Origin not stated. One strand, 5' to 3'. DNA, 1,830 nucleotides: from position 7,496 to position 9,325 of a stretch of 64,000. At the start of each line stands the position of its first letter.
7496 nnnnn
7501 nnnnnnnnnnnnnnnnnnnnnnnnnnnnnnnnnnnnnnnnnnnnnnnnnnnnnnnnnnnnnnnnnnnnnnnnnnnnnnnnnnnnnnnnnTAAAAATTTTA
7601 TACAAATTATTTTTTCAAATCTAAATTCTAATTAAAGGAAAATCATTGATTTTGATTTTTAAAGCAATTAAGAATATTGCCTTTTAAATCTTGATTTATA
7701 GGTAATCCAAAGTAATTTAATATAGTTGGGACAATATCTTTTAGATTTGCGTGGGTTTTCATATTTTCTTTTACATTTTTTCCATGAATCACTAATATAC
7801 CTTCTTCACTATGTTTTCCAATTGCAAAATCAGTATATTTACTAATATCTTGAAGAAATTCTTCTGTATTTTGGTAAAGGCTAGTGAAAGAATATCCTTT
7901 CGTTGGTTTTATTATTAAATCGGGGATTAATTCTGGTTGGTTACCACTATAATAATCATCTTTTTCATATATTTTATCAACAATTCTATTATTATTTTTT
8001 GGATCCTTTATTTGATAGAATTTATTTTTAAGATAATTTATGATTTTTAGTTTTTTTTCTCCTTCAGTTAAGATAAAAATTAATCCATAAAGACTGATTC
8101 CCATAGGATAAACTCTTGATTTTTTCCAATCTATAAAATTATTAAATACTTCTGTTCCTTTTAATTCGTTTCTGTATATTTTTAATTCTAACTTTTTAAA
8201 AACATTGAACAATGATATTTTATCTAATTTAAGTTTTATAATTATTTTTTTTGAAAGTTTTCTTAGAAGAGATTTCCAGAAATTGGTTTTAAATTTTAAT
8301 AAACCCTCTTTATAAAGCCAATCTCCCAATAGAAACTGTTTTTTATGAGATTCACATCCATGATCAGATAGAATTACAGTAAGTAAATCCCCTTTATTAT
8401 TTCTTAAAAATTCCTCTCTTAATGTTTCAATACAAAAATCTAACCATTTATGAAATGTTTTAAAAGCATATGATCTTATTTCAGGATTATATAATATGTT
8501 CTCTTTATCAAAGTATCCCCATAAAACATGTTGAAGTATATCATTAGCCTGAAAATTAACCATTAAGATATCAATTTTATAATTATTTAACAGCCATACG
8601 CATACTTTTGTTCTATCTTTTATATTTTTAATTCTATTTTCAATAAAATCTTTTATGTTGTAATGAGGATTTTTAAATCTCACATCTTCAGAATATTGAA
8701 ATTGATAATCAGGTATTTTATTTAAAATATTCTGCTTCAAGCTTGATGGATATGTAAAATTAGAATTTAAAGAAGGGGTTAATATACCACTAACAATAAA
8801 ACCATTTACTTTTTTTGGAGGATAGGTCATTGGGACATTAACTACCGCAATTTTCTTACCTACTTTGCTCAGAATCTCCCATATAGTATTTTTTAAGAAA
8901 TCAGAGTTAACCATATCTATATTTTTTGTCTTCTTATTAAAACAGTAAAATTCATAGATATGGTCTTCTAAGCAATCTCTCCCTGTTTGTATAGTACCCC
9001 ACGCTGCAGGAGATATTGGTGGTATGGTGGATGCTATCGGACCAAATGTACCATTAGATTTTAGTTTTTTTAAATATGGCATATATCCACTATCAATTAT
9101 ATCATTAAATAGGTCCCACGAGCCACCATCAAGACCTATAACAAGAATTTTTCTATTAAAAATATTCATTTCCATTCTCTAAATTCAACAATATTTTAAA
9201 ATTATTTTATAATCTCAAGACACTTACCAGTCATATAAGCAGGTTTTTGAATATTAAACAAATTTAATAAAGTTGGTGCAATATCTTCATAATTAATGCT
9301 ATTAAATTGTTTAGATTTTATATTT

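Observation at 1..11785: Putative sulfated-glycan assembly and export locus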

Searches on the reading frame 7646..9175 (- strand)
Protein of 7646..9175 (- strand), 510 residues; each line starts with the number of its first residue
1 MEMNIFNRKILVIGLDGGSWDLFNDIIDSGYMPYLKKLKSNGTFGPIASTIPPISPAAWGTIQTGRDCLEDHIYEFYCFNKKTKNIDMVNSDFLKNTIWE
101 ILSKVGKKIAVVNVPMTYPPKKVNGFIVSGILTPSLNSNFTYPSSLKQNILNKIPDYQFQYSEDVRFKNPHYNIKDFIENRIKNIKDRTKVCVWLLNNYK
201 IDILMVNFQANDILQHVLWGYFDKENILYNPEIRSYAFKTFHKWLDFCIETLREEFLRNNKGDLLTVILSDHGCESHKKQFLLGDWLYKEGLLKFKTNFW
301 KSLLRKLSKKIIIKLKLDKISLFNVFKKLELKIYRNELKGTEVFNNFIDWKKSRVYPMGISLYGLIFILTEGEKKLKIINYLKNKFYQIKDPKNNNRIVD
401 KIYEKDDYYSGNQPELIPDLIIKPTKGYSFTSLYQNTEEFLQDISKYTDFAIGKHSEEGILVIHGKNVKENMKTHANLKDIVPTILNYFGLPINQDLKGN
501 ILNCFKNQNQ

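Call 5: search_protein_families(library=pfam, proteins=[window:7646-9175:-], max_evalue=0.01)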
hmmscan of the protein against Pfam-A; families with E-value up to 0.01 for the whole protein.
window:7646-9175:- (510 aa): 1 family
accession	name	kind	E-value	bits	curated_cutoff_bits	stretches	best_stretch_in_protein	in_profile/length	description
PF01663.27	Phosphodiest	-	1.4e-27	97.6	23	1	11-437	2-330/342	Type I phosphodiesterase / nucleotide pyrophosphatase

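Call 18: search_protein_families(library=ncbifam, proteins=[window:7646-9175:-], max_evalue=0.01)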
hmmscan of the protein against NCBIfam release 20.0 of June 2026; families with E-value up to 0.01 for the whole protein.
window:7646-9175:- (510 aa): 1 family
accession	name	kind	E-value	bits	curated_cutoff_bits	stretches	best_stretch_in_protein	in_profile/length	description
TIGR02335.1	hydr_PhnA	equivalog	1.8e-05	24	407.55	1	6-131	11-136/408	phosphonoacetate hydrolase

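Call 21: search_solved_structures(query=window:7646-9175:-, max_evalue=0.1, show_alignments=2)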
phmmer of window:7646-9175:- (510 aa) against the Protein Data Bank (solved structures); distinct sequences matched with E-value up to 0.1: 2.
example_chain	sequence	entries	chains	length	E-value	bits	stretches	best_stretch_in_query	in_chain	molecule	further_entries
3t02_A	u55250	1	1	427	0.044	15.6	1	12-113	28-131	phosphonoacetate hydrolase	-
3szy_A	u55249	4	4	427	0.044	15.6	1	12-113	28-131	phosphonoacetate hydrolase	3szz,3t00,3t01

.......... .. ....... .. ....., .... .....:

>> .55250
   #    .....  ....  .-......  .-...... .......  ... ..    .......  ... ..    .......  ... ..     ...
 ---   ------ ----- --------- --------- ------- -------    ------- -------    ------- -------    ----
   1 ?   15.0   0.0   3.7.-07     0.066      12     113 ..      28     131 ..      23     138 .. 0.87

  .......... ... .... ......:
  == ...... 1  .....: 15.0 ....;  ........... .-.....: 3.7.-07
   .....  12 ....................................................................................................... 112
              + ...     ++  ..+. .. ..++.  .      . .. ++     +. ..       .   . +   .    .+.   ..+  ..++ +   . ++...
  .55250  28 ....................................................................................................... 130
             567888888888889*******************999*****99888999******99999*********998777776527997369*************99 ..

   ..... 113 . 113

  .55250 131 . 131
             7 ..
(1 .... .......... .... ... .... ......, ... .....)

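Call 24: find_homologous_proteins(query=window:7646-9175:-, max_evalue=0.001)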
Query window:7646-9175:- (510 aa): 243 proteins with E <= 0.001 among 8000 candidates; the best 120 are listed.
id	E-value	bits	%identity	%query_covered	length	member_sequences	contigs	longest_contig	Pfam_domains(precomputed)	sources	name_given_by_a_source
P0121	1.7e-209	715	63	99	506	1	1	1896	PF01663.28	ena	-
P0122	2.0e-207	708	59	99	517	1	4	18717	PF01663.28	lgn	-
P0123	3.1e-207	707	62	99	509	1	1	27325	PF01663.28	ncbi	ncbi:MAG: alkaline phosphatase family protein [Promethearchaeota archaeon]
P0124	7.2e-201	686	60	99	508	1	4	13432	PF01663.28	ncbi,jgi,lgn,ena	-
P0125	2.8e-193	661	58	99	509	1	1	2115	PF01663.28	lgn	-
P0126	2.3e-186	639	57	98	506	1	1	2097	PF01663.28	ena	-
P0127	3.9e-183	628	57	99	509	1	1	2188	PF01663.28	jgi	jgi:predicted AlkP superfamily phosphohydrolase/phosphomutase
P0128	3.8e-181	621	54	99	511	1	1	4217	PF01663.28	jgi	-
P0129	2.4e-179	615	53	99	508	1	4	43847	PF01663.28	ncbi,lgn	ncbi:MAG: alkaline phosphatase family protein [Candidatus Hodarchaeota archaeon]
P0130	6.5e-176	604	53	99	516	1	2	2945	PF01663.28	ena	-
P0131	2.0e-174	599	55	99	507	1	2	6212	PF01663.28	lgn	-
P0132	2.9e-174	599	53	98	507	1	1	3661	PF01663.28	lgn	-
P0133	3.6e-174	598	53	98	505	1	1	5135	PF01663.28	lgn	-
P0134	2.3e-154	533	50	98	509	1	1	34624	PF01663.28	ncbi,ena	-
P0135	3.1e-138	480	49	94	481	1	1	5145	PF01663.28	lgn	-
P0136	5.1e-133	463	66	56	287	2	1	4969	PF01663.28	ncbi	ncbi:MAG: alkaline phosphatase family protein, partial [Promethearchaeota archaeon]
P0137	1.2e-125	438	40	98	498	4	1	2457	PF01663.28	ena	-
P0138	5.0e-124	433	42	99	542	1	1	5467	PF01663.28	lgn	-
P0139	1.2e-117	412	40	96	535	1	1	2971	PF01663.28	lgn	-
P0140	5.1e-117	410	38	98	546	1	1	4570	PF01663.28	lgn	-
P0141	7.9e-115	403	39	98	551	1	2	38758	PF01663.28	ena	-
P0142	1.5e-114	402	37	99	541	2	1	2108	PF01663.28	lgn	-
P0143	2.0e-114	401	39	99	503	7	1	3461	PF01663.28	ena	-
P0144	2.1e-114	401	39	98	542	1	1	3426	PF01663.28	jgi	-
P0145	2.5e-114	401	39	98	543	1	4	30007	PF01663.28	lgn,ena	-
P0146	5.8e-114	400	40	97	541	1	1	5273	PF01663.28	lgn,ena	-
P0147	1.0e-113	399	39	99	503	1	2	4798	PF01663.28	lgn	-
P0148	1.5e-113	398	40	97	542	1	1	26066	PF01663.28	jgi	jgi:predicted AlkP superfamily phosphohydrolase/phosphomutase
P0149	8.3e-113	396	41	98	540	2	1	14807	PF01663.28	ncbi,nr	ncbi:MAG: alkaline phosphatase family protein [Phycisphaerae bacterium]|nr:alkaline phosphatase fami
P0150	9.0e-113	396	39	99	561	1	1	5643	PF01663.28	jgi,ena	-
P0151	3.4e-112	394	39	97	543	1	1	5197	PF01663.28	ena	-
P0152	6.8e-112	393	38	97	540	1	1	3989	PF01663.28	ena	-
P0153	9.4e-112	392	40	99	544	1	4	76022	PF01663.28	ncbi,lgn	-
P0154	7.8e-111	389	39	97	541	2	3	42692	PF01663.28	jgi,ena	-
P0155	9.1e-111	389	37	99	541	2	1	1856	PF01663.28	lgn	-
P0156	5.5e-110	387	37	98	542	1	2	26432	PF01663.28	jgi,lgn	-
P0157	7.9e-109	383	38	98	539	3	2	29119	PF01663.28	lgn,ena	-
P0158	5.7e-108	380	38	98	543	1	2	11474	PF01663.28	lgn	-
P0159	4.0e-107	377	36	97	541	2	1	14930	PF01663.28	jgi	-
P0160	4.6e-106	374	38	98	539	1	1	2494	PF01663.28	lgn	-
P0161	5.9e-106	373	37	98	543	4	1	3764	PF01663.28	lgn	-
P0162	3.5e-105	371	37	97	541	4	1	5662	PF01663.28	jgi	-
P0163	2.8e-104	368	37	98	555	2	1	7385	PF01663.28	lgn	-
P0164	6.2e-104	367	36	98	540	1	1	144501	PF01663.28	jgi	jgi:predicted AlkP superfamily phosphohydrolase/phosphomutase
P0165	7.7e-104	366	37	97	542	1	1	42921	PF01663.28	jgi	jgi:predicted AlkP superfamily phosphohydrolase/phosphomutase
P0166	1.0e-103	366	38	96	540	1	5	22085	PF01663.28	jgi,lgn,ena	jgi:predicted AlkP superfamily phosphohydrolase/phosphomutase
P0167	3.4e-103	364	38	97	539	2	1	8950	PF01663.28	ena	-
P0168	3.8e-103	364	36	97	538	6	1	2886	PF01663.28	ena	-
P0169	6.2e-103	363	38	98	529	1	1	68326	PF01663.28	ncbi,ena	-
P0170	5.6e-99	350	34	98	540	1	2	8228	PF01663.28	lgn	-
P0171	2.1e-98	348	37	98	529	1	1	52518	PF01663.28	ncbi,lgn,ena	-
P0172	4.9e-98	347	36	97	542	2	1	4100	PF01663.28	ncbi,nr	ncbi:MAG: alkaline phosphatase family protein [Planctomycetes bacterium]|nr:alkaline phosphatase fam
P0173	5.2e-98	347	33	97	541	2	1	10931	PF01663.28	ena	-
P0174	2.0e-97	345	36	99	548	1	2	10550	PF01663.28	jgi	-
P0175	1.3e-96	342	35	97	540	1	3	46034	PF01663.28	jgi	-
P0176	1.7e-96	342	34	98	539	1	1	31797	PF01663.28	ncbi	ncbi:MAG: alkaline phosphatase family protein [Anaerohalosphaeraceae bacterium]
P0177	1.8e-96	342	35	99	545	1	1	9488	PF01663.28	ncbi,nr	ncbi:MAG: alkaline phosphatase family protein [Planctomycetes bacterium]|nr:alkaline phosphatase fam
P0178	3.5e-96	341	35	97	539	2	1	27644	PF01663.28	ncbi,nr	ncbi:MAG: alkaline phosphatase family protein [Sedimentisphaerales bacterium]|nr:alkaline phosphatas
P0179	8.0e-96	340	36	98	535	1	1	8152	PF01663.28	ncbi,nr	ncbi:MAG: alkaline phosphatase family protein [Phycisphaerae bacterium]|nr:alkaline phosphatase fami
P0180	3.3e-94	334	34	98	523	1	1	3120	PF01663.28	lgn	-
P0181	1.8e-93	332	34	96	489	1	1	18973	PF01663.28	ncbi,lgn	-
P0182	7.0e-93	330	34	97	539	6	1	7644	PF01663.28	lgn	-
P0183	7.8e-92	327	31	97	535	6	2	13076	PF01663.28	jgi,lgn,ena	-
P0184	1.2e-91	326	34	97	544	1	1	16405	PF01663.28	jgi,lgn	-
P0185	2.5e-91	325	36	98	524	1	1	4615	PF01663.28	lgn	-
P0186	1.5e-88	316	34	98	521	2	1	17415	PF01663.28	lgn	-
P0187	1.0e-86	310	35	98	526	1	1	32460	PF01663.28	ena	-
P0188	1.8e-85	306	35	97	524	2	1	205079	PF01663.28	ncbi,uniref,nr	ncbi:alkaline phosphatase family protein [Sedimentisphaera salicampi]|uniref:alkaline phosphatase fa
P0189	8.8e-82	293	35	93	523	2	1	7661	PF01663.28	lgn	-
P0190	8.0e-81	290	35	94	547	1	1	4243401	PF01663.28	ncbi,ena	-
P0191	1.2e-79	286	33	96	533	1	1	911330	PF01663.28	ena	-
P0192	4.6e-76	275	34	98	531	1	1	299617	PF01663.28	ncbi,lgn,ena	-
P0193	2.1e-74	269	34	97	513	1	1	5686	PF01663.28,PF00884.29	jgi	jgi:predicted AlkP superfamily phosphohydrolase/phosphomutase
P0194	3.2e-70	255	32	97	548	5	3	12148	PF01663.28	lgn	-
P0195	1.3e-68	250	34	97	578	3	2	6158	PF01663.28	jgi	-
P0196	1.5e-68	250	31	97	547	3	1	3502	PF01663.28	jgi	jgi:predicted AlkP superfamily phosphohydrolase/phosphomutase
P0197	1.6e-68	250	30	97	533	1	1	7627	PF01663.28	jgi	-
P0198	7.2e-68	248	34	97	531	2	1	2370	PF01663.28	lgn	-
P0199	1.1e-62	230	31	98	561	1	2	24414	PF01663.28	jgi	jgi:predicted AlkP superfamily phosphohydrolase/phosphomutase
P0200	5.9e-62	228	31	97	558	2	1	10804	PF01663.28,PF00884.29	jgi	jgi:predicted AlkP superfamily phosphohydrolase/phosphomutase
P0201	5.7e-61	225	28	95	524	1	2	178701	PF01663.28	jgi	jgi:predicted AlkP superfamily phosphohydrolase/phosphomutase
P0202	6.9e-61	225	29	97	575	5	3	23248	PF01663.28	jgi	jgi:predicted AlkP superfamily phosphohydrolase/phosphomutase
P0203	1.5e-59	220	31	98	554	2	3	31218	PF01663.28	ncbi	-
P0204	6.2e-59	218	32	97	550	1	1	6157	PF01676.24,PF01663.28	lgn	-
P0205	1.3e-58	217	31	97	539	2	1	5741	PF01663.28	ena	-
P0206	1.8e-58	217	30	98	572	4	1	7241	PF01663.28,PF00884.29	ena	-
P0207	7.9e-58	214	30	97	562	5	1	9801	PF01663.28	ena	-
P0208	1.5e-57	214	29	97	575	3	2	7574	PF01663.28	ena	-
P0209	5.8e-57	212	31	98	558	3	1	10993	PF01663.28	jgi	jgi:predicted AlkP superfamily phosphohydrolase/phosphomutase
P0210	1.4e-56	210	27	97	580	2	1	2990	PF01663.28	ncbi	ncbi:MAG: alkaline phosphatase family protein, partial [Candidatus Hydrothermarchaeaceae archaeon]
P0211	8.5e-56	208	29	97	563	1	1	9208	PF01663.28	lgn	-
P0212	1.8e-55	207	30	97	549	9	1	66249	PF01663.28,PF00884.29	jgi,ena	-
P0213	2.3e-55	206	29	97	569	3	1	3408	PF01663.28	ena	-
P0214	2.6e-55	206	30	97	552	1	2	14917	PF01663.28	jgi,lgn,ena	jgi:predicted AlkP superfamily phosphohydrolase/phosphomutase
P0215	7.0e-55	205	31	98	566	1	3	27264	PF01663.28,PF00884.29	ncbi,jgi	ncbi:MAG: alkaline phosphatase family protein [Candidatus Hodarchaeales archaeon]|jgi:predicted AlkP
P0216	7.3e-55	205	29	95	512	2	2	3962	PF01663.28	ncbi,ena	-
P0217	9.1e-55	204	32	99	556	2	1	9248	PF01663.28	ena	-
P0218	2.4e-54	203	30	94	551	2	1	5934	PF01663.28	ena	-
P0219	3.2e-54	203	31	96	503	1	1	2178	PF01663.28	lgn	-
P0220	4.9e-54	202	27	97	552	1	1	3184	PF01663.28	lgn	-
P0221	6.5e-54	202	28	97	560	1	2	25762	PF01663.28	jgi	jgi:predicted AlkP superfamily phosphohydrolase/phosphomutase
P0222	6.7e-54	202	29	97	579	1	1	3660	PF01663.28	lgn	-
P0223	6.8e-54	201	29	97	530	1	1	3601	PF01663.28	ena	-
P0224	1.1e-53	201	30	97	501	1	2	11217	PF01663.28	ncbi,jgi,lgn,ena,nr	ncbi:MAG: hypothetical protein DRJ59_02630 [Thermoprotei archaeon]|nr:MAG: hypothetical protein DRJ5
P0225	1.7e-53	200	30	97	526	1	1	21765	PF01663.28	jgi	jgi:predicted AlkP superfamily phosphohydrolase/phosphomutase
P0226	4.6e-53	199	28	97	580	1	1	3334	PF01663.28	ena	-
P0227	8.0e-53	198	30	98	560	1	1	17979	PF01663.28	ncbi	-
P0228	9.9e-53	198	29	98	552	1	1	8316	PF01663.28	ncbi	-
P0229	1.5e-52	197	27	97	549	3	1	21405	PF01663.28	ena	-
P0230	3.4e-52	196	30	97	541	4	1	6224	PF01663.28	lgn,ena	-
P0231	3.4e-52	196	27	97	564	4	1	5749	PF01663.28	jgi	jgi:predicted AlkP superfamily phosphohydrolase/phosphomutase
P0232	3.9e-52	196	27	97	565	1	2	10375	PF01663.28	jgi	jgi:predicted AlkP superfamily phosphohydrolase/phosphomutase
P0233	5.7e-52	195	27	97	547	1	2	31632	PF01663.28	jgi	-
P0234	1.8e-51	193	32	99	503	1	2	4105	PF01663.28,PF00884.29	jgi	jgi:predicted AlkP superfamily phosphohydrolase/phosphomutase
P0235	2.5e-51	193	29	98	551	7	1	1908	PF01663.28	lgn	-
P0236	5.8e-51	192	27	97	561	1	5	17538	PF01663.28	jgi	jgi:predicted AlkP superfamily phosphohydrolase/phosphomutase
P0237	1.1e-50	191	30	98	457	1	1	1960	PF01663.28,PF16347.11,PF00884.29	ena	-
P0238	1.3e-50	191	29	97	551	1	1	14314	PF01663.28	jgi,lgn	jgi:predicted AlkP superfamily phosphohydrolase/phosphomutase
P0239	1.4e-50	191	28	97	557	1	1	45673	PF01663.28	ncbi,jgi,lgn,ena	-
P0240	2.5e-50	190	28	97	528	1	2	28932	PF01663.28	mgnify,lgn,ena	mgnify:CR=1 FL=1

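Call 25: find_encoding_contigs(protein=P0123, flank=10000, max_places=2)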
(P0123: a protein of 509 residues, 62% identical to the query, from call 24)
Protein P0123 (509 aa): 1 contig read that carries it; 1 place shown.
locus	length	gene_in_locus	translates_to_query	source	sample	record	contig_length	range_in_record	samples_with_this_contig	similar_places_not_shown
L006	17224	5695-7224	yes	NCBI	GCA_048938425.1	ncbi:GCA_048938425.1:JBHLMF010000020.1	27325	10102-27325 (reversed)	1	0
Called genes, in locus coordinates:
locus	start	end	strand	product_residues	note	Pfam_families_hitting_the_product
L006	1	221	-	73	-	?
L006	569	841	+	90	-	-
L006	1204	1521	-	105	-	-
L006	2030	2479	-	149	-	-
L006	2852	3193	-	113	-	-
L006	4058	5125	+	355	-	PF13439:Glyco_transf_4, PF00534:Glycos_transf_1, PF13692:Glyco_trans_1_4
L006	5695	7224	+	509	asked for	PF01663:Phosphodiest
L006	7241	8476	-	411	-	PF00535:Glycos_transf_2, PF13641:Glyco_tranf_2_3, PF13632:Glyco_trans_2_3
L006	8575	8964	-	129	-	-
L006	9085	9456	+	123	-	-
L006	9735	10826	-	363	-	PF13439:Glyco_transf_4 (weak), PF00534:Glycos_transf_1, PF13692:Glyco_trans_1_4, PF13524:Glyco_trans_1_2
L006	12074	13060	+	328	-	PF04055:Radical_SAM, PF13186:SPASM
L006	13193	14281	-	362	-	PF13439:Glyco_transf_4, PF00534:Glycos_transf_1, PF13692:Glyco_trans_1_4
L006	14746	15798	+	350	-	-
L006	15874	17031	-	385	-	PF13439:Glyco_transf_4 (weak), PF00534:Glycos_transf_1, PF13692:Glyco_trans_1_4, PF13524:Glyco_trans_1_2 (weak)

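Call 26: find_encoding_contigs(protein=P0129, flank=10000, max_places=2)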
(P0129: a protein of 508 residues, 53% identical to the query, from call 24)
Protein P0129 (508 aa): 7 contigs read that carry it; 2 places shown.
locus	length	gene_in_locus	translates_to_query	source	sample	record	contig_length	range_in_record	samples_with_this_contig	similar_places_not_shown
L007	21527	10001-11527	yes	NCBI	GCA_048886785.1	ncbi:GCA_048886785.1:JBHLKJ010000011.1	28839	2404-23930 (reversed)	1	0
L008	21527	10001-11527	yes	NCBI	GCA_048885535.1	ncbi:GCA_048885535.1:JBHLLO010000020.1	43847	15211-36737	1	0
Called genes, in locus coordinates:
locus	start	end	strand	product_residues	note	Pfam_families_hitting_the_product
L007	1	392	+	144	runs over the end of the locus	-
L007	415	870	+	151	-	PF01467:CTP_transf_like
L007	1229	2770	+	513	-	PF00587:tRNA-synt_2b (faint), PF00152:tRNA-synt_2 (faint), PF01409:tRNA-synt_2d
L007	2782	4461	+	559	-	PF03483:B3_4 (weak), PF03484:B5, PF01409:tRNA-synt_2d (weak), PF17759:tRNA_synthFbeta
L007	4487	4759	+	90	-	PF01817:CM_2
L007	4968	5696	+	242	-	PF01138:RNase_PH, PF03725:RNase_PH_C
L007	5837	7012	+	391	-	PF20706:GT4-conflict, PF00534:Glycos_transf_1, PF13692:Glyco_trans_1_4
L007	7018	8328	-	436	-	PF01663:Phosphodiest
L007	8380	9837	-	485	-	PF00884:Sulfatase, PF01663:Phosphodiest (faint), PF16347:SGSH_C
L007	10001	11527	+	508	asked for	PF01663:Phosphodiest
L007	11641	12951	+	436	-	PF01663:Phosphodiest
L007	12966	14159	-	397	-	PF13641:Glyco_tranf_2_3, PF00535:Glycos_transf_2, PF13632:Glyco_trans_2_3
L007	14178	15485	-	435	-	PF13439:Glyco_transf_4, PF20706:GT4-conflict (weak), PF00534:Glycos_transf_1, PF13692:Glyco_trans_1_4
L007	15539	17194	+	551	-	PF01943:Polysacc_synt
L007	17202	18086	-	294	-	-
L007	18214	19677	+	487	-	PF00884:Sulfatase, PF01663:Phosphodiest (faint), PF16347:SGSH_C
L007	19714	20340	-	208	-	PF00834:Ribul_P_3_epim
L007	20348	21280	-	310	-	PF02779:Transket_pyr, PF02780:Transketolase_C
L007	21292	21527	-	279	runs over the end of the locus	PF00456:Transketolase_N, PF13292:DXP_synthase_N, PF00676:E1_dh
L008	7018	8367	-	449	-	PF01663:Phosphodiest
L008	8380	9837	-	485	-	PF00884:Sulfatase, PF01663:Phosphodiest (faint), PF16347:SGSH_C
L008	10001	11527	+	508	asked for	PF01663:Phosphodiest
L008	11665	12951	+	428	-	PF01663:Phosphodiest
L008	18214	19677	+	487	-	PF00884:Sulfatase, PF01663:Phosphodiest (faint), PF16347:SGSH_C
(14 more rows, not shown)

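Call 27: find_encoding_contigs(protein=P0188, flank=10000, max_places=2)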
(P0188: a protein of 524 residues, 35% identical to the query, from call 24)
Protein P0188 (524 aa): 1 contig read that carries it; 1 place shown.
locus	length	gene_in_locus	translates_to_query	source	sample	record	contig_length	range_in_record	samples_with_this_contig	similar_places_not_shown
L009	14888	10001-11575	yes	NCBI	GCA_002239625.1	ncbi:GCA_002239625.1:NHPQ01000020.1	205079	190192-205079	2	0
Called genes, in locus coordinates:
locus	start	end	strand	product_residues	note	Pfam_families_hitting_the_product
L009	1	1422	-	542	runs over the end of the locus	-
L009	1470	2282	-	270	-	PF07963:N_methyl (weak)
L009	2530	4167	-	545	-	PF00795:CN_hydrolase, PF02540:NAD_synthase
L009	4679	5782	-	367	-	PF04616:Glyco_hydro_43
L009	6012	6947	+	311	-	-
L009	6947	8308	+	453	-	PF01943:Polysacc_synt, PF13440:Polysacc_synt_3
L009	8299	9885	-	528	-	PF01663:Phosphodiest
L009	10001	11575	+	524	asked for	PF01663:Phosphodiest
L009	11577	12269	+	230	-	PF02353:CMAS (weak), PF05401:NodS, PF13489:Methyltransf_23, PF03291:mRNA_G-N7_MeTrfase, PF13847:Methyltransf_31, PF08241:Methyltransf_11, PF08242:Methyltransf_12, PF13649:Methyltransf_25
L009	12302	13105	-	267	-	PF00392:GntR (weak), PF13730:HTH_36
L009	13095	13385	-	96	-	PF12728:HTH_17 (weak)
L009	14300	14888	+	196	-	PF07581:Glug (faint)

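Call 53: search_protein_families(library=pfam, proteins=[L007:17205-18086:-, L007:7021-8328:-, L006:14746-15795:+], max_evalue=0.01)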
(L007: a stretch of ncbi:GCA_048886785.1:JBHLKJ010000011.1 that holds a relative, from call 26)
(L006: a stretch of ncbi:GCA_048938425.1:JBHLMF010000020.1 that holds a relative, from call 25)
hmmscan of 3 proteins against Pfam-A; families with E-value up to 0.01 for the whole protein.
L007:17205-18086:- (294 aa): 2 families
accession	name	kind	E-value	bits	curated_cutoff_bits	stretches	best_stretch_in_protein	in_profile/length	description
PF13469.12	Sulfotransfer_3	-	2.3e-05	25.2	27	0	58-119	82-143/216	Sulfotransferase family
PF00685.33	Sulfotransfer_1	-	0.0024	17.8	22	0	9-221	3-165/255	Sulfotransferase domain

L007:7021-8328:- (436 aa): 1 family
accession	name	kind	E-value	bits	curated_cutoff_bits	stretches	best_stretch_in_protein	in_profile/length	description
PF01663.27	Phosphodiest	-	4e-17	63.3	23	1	1-247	6-241/342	Type I phosphodiesterase / nucleotide pyrophosphatase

L006:14746-15795:+ (350 aa): 2 families
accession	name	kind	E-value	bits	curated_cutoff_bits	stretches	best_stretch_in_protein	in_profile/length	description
PF13439.12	Glyco_transf_4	-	2.5e-05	24.8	28.5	1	24-145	49-165/170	Glycosyltransferase Family 4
PF13579.12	Glyco_trans_4_4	-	0.0075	17.1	29.7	1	45-128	68-143/158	Glycosyl transferase 4-like domain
